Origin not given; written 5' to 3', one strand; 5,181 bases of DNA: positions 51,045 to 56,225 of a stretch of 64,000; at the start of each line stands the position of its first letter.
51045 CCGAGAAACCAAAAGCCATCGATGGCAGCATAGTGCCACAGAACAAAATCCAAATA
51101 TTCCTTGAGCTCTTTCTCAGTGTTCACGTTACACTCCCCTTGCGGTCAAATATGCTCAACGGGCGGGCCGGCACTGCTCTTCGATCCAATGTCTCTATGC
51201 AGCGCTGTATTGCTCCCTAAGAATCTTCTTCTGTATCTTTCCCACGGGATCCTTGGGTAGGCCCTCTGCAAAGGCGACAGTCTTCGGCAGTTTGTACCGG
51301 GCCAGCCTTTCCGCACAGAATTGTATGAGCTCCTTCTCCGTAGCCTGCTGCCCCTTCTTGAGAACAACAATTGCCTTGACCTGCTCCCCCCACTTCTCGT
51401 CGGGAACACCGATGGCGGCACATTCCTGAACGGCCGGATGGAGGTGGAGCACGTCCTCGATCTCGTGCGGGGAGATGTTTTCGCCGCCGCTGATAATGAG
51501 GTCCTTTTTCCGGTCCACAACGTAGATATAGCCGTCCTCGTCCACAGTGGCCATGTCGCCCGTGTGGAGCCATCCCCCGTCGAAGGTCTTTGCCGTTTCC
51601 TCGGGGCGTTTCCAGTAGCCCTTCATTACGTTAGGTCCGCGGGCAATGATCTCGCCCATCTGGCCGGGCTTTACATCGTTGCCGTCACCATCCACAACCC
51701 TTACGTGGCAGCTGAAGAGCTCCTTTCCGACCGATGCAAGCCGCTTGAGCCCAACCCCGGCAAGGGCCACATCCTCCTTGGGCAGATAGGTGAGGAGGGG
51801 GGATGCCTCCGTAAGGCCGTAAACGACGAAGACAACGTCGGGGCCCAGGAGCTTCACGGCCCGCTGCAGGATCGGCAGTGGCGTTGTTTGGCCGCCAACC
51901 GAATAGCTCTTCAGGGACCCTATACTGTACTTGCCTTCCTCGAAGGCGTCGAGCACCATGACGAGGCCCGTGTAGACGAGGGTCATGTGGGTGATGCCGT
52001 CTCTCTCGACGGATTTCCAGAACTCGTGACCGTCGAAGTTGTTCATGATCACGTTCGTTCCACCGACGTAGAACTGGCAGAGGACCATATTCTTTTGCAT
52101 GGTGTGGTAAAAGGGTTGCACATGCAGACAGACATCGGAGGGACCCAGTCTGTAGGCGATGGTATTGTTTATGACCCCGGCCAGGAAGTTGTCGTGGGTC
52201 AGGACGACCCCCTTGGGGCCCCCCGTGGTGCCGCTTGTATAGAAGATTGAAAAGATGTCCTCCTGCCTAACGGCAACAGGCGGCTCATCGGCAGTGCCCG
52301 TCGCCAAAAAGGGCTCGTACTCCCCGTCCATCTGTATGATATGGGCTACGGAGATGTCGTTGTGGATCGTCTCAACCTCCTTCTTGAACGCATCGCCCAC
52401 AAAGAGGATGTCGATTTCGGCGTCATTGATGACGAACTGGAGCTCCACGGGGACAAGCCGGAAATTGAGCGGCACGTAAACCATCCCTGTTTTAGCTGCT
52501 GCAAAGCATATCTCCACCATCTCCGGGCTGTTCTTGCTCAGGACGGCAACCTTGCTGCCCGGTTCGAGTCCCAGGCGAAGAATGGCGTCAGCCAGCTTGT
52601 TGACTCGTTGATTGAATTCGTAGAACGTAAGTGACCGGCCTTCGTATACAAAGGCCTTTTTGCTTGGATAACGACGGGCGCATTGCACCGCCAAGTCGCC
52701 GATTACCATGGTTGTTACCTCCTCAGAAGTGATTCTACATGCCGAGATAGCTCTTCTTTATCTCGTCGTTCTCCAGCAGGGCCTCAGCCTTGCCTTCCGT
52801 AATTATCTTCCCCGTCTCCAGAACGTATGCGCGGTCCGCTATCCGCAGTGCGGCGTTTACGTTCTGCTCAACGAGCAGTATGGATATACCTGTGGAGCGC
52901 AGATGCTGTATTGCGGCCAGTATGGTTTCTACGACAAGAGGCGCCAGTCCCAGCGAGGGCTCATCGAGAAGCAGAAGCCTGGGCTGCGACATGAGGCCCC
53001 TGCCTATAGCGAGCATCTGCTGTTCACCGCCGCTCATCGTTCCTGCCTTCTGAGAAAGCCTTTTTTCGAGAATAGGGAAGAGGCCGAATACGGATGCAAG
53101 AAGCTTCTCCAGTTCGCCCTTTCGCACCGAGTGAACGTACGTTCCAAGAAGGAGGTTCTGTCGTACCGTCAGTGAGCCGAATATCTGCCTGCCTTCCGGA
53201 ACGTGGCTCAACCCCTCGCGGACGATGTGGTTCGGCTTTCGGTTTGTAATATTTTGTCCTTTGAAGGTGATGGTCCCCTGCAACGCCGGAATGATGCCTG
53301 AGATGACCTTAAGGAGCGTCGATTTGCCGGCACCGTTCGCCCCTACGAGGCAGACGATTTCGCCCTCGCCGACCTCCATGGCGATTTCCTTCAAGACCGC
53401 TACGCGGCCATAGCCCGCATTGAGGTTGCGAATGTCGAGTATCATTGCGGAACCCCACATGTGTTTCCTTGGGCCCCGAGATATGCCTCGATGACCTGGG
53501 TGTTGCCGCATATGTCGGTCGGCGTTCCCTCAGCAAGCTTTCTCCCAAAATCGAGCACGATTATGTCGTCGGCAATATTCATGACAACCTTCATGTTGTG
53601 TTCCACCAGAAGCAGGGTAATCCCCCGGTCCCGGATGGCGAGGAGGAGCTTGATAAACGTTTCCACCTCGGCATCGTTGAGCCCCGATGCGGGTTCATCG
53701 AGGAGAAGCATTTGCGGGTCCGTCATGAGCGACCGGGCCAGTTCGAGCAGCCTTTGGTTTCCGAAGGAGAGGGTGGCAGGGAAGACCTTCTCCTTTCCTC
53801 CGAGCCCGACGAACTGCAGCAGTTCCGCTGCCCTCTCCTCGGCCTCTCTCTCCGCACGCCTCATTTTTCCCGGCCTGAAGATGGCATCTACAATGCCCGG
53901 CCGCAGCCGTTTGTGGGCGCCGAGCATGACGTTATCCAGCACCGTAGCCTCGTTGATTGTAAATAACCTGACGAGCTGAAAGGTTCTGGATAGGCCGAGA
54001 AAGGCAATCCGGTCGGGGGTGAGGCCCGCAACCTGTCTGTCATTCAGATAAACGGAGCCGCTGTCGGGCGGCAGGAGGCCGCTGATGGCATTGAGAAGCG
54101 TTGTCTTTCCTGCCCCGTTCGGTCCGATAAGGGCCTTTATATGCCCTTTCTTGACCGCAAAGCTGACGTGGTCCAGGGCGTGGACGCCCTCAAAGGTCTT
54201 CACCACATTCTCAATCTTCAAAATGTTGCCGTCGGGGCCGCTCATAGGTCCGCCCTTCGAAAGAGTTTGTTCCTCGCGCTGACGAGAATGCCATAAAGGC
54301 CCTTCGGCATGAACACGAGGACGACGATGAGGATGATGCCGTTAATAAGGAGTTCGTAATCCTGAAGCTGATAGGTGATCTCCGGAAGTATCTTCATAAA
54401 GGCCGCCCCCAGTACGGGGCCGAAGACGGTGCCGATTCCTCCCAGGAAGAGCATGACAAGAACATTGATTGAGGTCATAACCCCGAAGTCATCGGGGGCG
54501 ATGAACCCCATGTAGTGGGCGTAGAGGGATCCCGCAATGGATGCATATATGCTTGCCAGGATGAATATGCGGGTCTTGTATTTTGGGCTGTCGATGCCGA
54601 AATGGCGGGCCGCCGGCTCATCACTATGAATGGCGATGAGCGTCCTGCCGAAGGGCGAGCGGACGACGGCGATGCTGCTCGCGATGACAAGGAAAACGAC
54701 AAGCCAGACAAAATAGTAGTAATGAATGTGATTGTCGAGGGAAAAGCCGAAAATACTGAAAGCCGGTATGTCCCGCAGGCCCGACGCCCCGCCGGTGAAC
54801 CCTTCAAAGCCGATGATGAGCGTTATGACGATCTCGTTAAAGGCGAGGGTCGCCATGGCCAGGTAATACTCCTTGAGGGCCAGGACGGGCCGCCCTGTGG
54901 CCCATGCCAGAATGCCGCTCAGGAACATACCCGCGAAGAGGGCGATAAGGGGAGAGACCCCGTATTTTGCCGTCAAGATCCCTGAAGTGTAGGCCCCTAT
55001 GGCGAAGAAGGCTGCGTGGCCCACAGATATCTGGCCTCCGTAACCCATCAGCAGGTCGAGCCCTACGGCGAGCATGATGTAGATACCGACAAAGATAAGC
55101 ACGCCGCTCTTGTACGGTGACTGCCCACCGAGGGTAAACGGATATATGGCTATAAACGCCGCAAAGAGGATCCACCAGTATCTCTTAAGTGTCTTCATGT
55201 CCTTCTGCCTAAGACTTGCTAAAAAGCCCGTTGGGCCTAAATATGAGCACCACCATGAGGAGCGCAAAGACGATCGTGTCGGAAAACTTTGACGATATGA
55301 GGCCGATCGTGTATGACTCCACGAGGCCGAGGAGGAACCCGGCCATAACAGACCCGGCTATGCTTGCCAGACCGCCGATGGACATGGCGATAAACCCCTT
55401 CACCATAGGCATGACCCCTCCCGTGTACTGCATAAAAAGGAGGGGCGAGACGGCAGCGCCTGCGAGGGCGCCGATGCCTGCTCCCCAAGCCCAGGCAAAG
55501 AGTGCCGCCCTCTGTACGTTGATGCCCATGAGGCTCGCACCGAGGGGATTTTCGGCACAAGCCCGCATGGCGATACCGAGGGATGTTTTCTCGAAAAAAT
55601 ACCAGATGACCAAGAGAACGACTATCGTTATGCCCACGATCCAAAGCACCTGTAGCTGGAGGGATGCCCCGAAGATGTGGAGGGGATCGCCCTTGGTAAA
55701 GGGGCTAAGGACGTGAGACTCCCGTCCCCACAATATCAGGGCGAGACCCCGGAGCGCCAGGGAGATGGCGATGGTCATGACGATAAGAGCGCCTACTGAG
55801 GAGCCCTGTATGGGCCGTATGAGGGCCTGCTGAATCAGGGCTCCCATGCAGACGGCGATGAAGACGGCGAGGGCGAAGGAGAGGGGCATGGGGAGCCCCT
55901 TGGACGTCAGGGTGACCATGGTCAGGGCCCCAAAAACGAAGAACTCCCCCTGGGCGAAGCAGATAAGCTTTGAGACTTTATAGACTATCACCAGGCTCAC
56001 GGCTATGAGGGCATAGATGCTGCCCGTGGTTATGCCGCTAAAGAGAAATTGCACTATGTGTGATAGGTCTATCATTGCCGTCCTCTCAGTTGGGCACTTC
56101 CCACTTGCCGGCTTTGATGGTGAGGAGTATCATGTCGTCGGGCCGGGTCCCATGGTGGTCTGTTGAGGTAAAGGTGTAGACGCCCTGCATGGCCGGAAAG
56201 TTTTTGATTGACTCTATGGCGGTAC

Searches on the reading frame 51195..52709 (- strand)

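Call 21: search_protein_families(library=pfam, proteins=[window:51195-52709:-], max_evalue=0.001)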
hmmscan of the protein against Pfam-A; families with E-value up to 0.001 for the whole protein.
window:51195-52709:- (504 aa): 2 families
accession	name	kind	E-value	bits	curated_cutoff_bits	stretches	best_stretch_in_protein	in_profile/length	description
PF00501.34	AMP-binding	-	1.4e-85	287.8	29.9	1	10-366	4-384/384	AMP-binding enzyme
PF13193.12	AMP-binding_C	-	2.2e-23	83.4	24.5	1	416-491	1-76/76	AMP-binding enzyme C-terminal domain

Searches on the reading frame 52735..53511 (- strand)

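Call 33: search_protein_families(library=pfam, proteins=[window:52735-53511:-], max_evalue=0.0001)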
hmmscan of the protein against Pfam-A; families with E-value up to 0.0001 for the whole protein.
window:52735-53511:- (258 aa): 3 families
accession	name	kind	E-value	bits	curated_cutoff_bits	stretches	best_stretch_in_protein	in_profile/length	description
PF00005.33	ABC_tran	-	1.5e-32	113.5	25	1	40-186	1-136/137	ABC transporter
PF13304.12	AAA_21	-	2.4e-09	38.2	27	1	52-74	1-26/304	AAA domain, putative AbiEii toxin, Type IV TA system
PF20703.3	nSTAND1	-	5.3e-05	23.5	27.1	1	34-86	17-60/379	Novel STAND NTPase 1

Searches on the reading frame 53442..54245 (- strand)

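Call 33: search_protein_families(library=pfam, proteins=[window:53442-54245:-], max_evalue=0.0001)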
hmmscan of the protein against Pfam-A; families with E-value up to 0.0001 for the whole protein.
window:53442-54245:- (267 aa): 6 families
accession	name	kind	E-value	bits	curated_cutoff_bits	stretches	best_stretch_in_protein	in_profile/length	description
PF00005.33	ABC_tran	-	1.1e-28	100.9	25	1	24-186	1-136/137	ABC transporter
PF13304.12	AAA_21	-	1.9e-11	45.1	27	1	38-89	3-46/304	AAA domain, putative AbiEii toxin, Type IV TA system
PF12399.14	BCA_ABC_TP_C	-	5.8e-09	35.8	25.5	1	235-258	1-24/27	Branched-chain amino acid ATP-binding cassette transporter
PF13555.12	AAA_29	-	2.9e-06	27.4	27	1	27-65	15-52/61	P-loop containing region of AAA domain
PF13476.12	AAA_23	-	3.6e-05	24.9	27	1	25-57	11-42/201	AAA domain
PF02463.25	SMC_N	-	7.1e-05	22.8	40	0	34-57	24-47/220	RecF/RecN/SMC N terminal domain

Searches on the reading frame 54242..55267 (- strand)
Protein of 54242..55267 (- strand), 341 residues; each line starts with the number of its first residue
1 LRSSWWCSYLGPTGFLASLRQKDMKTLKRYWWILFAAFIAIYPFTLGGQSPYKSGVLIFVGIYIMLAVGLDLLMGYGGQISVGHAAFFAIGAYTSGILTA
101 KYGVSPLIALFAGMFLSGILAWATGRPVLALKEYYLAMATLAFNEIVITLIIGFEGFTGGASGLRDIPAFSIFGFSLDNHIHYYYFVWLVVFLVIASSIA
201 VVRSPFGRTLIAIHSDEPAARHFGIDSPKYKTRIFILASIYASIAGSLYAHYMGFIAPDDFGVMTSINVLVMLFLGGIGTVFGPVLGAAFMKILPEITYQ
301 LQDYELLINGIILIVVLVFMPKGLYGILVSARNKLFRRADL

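Call 33: search_protein_families(library=pfam, proteins=[window:54242-55267:-], max_evalue=0.0001)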
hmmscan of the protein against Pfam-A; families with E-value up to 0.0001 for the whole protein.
window:54242-55267:- (341 aa): 1 family
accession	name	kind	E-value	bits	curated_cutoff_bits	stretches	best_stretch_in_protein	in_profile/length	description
PF02653.21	BPD_transp_2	-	5.7e-44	150.7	26.8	1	55-317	4-269/269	Branched-chain amino acid transport system / permease component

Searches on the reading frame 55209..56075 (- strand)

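Call 33: search_protein_families(library=pfam, proteins=[window:55209-56075:-], max_evalue=0.0001)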
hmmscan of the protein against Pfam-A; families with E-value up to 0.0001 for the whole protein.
window:55209-56075:- (288 aa): 1 family
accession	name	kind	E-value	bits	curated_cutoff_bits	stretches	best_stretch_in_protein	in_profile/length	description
PF02653.21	BPD_transp_2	-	5.6e-31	108.1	26.8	1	11-277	2-269/269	Branched-chain amino acid transport system / permease component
